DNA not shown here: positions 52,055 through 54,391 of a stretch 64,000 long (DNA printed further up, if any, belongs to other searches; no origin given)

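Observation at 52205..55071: Large fusion enzyme (sugar-phosphate isomerase-type TIM barrel + class-I-aldolase-like barrel) with adjacent DeoR regulator and aminotransferase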

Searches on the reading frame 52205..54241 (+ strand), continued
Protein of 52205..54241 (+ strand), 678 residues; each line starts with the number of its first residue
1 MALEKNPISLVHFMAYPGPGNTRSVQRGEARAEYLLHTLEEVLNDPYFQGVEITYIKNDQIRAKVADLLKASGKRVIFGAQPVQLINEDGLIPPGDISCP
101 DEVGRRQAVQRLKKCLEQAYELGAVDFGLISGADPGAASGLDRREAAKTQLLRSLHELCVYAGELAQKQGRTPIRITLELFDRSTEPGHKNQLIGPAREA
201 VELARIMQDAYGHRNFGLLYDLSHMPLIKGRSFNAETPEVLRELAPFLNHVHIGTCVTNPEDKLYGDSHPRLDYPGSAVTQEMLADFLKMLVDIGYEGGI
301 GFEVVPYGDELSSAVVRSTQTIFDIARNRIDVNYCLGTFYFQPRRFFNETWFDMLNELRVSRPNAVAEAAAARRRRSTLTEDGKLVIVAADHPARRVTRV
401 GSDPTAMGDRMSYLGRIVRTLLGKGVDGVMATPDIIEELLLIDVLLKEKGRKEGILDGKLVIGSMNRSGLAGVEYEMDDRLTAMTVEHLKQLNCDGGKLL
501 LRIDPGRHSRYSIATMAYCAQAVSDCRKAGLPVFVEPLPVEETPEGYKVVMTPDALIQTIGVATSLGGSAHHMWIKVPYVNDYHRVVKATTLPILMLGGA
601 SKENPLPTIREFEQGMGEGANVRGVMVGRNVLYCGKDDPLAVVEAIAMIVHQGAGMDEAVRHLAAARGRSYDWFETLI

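Call 24: predict_structure(alignment_id=A1)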
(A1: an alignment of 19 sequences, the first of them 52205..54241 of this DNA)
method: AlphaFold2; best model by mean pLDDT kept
length: 678 residues; sequences in the alignment: 19
mean_pLDDT: 88.5   pTM: 0.86
mean pLDDT of the five models: 88.5, 88.0, 86.2, 85.6, 84.2
residues with pLDDT >= 90: 472; 70-90: 146; 50-70: 27; < 50: 33
segments of 3 or more residues with pLDDT < 50: 21-27, 393-404, 469-482
pLDDT, mean of each block of 10 residues (from residue 1): 91 82 48 90 96 93 96 97 84 92 95 97 97 83 92 98 96 96 90 92 96 96 91 85 96 96 94 94 96 95 93 95 95 92 90 90 94 92 94 45 55 91 95 90 94 93 73 37 79 92 72 81 91 91 78 91 82 90 93 89 89 94 93 92 97 95 92 85
secondary structure, 60 per line:
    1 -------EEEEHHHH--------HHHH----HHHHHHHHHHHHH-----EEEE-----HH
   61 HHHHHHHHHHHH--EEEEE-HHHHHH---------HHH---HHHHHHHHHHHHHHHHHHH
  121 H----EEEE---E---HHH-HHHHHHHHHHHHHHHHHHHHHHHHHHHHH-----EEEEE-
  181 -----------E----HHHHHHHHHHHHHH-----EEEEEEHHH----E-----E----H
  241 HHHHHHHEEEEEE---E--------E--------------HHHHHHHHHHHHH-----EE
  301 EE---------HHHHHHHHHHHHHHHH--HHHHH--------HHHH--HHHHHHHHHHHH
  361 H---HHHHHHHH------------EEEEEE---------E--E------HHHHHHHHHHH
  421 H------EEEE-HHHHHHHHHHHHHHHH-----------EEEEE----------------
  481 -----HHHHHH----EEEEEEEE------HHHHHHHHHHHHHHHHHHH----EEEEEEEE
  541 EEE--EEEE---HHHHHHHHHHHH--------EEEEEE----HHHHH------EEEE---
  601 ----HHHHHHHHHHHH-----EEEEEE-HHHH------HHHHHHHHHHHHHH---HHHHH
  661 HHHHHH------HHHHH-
elements in order (helices of 4 or more, strands of 3 or more residues): E8-11 H12-15 H24-27 H32-44 E50-53 H59-72 E75-79 H81-86 H102-121 E126-129 H141-169 E175-179 H197-210 E216-221 H240-247 E248-253 H281-293 E299-302 H312-327 H330-334 H343-346 H349-361 H365-372 E385-390 H410-421 E428-431 H433-448 E460-464 H486-491 E496-503 H510-528 E533-543 E546-549 H553-564 E573-578 H583-587 E594-597 H605-616 E622-627 H629-632 H639-652 H656-666 H673-677

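Call 26: search_protein_families(library=pfam, proteins=[L058:476-1465:+, L049:9015-10241:+, L091:1993-2871:+, L085:17377-19326:+, L089:13771-14688:+, L037:1096-2508:-, L027:7066-7887:+, L027:7932-8870:+, L008:12214-13131:+, L024:12209-13930:+], max_evalue=0.001)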
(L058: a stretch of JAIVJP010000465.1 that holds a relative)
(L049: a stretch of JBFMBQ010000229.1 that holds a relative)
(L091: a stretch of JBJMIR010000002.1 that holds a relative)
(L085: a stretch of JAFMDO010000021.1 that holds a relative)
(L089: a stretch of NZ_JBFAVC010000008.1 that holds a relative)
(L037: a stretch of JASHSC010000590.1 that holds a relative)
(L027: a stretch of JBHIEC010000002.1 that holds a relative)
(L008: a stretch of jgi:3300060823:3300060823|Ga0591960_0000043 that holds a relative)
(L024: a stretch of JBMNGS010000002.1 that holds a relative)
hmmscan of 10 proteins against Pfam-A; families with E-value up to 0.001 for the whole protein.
L058:476-1465:+ (329 aa): 1 family
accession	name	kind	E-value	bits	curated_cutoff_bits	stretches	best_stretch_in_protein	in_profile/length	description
PF00294.29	PfkB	-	1.9e-39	136.2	25.8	1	9-311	4-297/302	pfkB family carbohydrate kinase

L049:9015-10241:+ (408 aa): 1 family
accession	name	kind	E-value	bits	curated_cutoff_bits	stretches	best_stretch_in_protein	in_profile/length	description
PF00365.25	PFK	-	5.1e-51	174.1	30.9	1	13-302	3-254/277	Phosphofructokinase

L091:1993-2871:+ (292 aa): 1 family
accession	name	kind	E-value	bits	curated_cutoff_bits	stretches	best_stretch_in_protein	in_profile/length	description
PF04962.18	KduI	-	9.2e-83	278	23.9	1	13-273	9-262/262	KduI/IolB family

L085:17377-19326:+ (649 aa): 3 families
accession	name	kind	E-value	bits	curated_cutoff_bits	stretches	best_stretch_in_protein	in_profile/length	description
PF00205.28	TPP_enzyme_M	-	1.2e-32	112.9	30.4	1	225-359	1-137/137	Thiamine pyrophosphate enzyme, central domain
PF02775.26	TPP_enzyme_C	-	2.2e-31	109.1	21.9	1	440-603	7-151/151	Thiamine pyrophosphate enzyme, C-terminal TPP binding domain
PF02776.23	TPP_enzyme_N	-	8.2e-10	38.9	26.8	1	56-136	34-111/119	Thiamine pyrophosphate enzyme, N-terminal TPP binding domain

L089:13771-14688:+ (305 aa): 1 family
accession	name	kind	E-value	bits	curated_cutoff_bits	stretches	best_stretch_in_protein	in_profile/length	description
PF01261.30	AP_endonuc_2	-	1.9e-22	80.6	31.1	1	32-289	2-234/249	Xylose isomerase-like TIM barrel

L037:1096-2508:- (470 aa): 2 families
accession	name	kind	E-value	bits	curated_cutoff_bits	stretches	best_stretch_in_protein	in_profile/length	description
PF02952.23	Fucose_iso_C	-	1.6e-08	34.7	29.3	1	383-469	46-139/143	L-fucose isomerase, C-terminal domain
PF24856.1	AraA_central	-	0.00039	21.3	24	0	205-316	22-136/148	L-arabinose isomerase central domain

L027:7066-7887:+ (273 aa): 1 family
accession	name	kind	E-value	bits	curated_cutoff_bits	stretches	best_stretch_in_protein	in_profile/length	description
PF01261.30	AP_endonuc_2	-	2.5e-49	168.7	31.1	1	27-265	1-247/249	Xylose isomerase-like TIM barrel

L027:7932-8870:+ (312 aa): 1 family
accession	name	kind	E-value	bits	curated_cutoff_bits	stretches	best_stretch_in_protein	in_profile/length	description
PF01261.30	AP_endonuc_2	-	2e-19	70.7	31.1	1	52-264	26-221/249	Xylose isomerase-like TIM barrel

L008:12214-13131:+ (305 aa): 1 family
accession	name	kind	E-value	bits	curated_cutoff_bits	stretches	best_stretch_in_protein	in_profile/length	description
PF01261.30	AP_endonuc_2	-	1.8e-15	57.8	31.1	1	48-264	22-221/249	Xylose isomerase-like TIM barrel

L024:12209-13930:+ (573 aa): 3 families
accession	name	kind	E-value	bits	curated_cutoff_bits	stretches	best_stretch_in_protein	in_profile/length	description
PF00155.27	Aminotran_1_2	-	3.6e-75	253.8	19.7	1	209-566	2-360/361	Aminotransferase class I and II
PF01041.23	DegT_DnrJ_EryC1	-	1.6e-06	28.1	19.8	1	272-380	44-145/360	DegT/DnrJ/EryC1/StrS aminotransferase family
PF01053.26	Cys_Met_Meta_PP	-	5.4e-05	22.3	27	1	280-383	79-176/381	Cys/Met metabolism PLP-dependent enzyme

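Call 27: fold_search(model_id=the predicted structure, library=pdb)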
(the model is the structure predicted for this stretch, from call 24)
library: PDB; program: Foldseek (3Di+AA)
matches with E <= 10: 1585; with E <= 0.001: 304
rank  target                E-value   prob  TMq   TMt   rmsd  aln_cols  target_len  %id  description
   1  3fok_A                1.7e-25  1.00  0.41  0.91   2.8       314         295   37  Crystal Structure of Cgl0159 From Corynebacterium glutamicum (Brevibacterium flavum). Northeast Structural Genomics Ta (released 2009-01-20)
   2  2qjg_K                5.6e-12  1.00  0.31  0.74   5.7       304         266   17  M. jannaschii ADH synthase complexed with F1,6P (released 2007-10-30)
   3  2qji_A                8.0e-12  1.00  0.32  0.75   5.6       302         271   19  M. jannaschii ADH synthase complexed with dihydroxyacetone phosphate and glycerol (released 2007-10-30)
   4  2qji_T                8.9e-12  1.00  0.32  0.75   5.7       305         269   18  M. jannaschii ADH synthase complexed with dihydroxyacetone phosphate and glycerol (released 2007-10-30)
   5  2qjg_N                1.3e-11  1.00  0.31  0.74   8.7       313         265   18  M. jannaschii ADH synthase complexed with F1,6P (released 2007-10-30)
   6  2qjg_A                1.4e-11  1.00  0.32  0.74   5.8       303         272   18  M. jannaschii ADH synthase complexed with F1,6P (released 2007-10-30)
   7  2qjg_M                1.7e-11  1.00  0.32  0.77   5.1       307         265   17  M. jannaschii ADH synthase complexed with F1,6P (released 2007-10-30)
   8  2qjg_H                1.7e-11  1.00  0.31  0.75   5.7       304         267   18  M. jannaschii ADH synthase complexed with F1,6P (released 2007-10-30)
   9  2qjg_P                1.7e-11  1.00  0.31  0.73   5.7       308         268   18  M. jannaschii ADH synthase complexed with F1,6P (released 2007-10-30)
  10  2qjg_R                1.9e-11  1.00  0.32  0.75   5.7       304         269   18  M. jannaschii ADH synthase complexed with F1,6P (released 2007-10-30)
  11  2qjg_J                2.0e-11  1.00  0.32  0.76   8.6       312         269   18  M. jannaschii ADH synthase complexed with F1,6P (released 2007-10-30)
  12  4pfh_A                2.0e-11  1.00  0.34  0.73   4.8       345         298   16  Crystal structure of engineered D-tagatose 3-epimerase PcDTE-IDF8 (released 2014-10-22)
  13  8xiv                  2.0e-11  1.00  0.33  0.72   5.0       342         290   17  Production of D-psicose (released 2024-12-25)
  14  2qjg_L                2.2e-11  1.00  0.32  0.75   5.6       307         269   18  M. jannaschii ADH synthase complexed with F1,6P (released 2007-10-30)
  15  2qjg_D                2.7e-11  1.00  0.31  0.75   8.7       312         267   18  M. jannaschii ADH synthase complexed with F1,6P (released 2007-10-30)
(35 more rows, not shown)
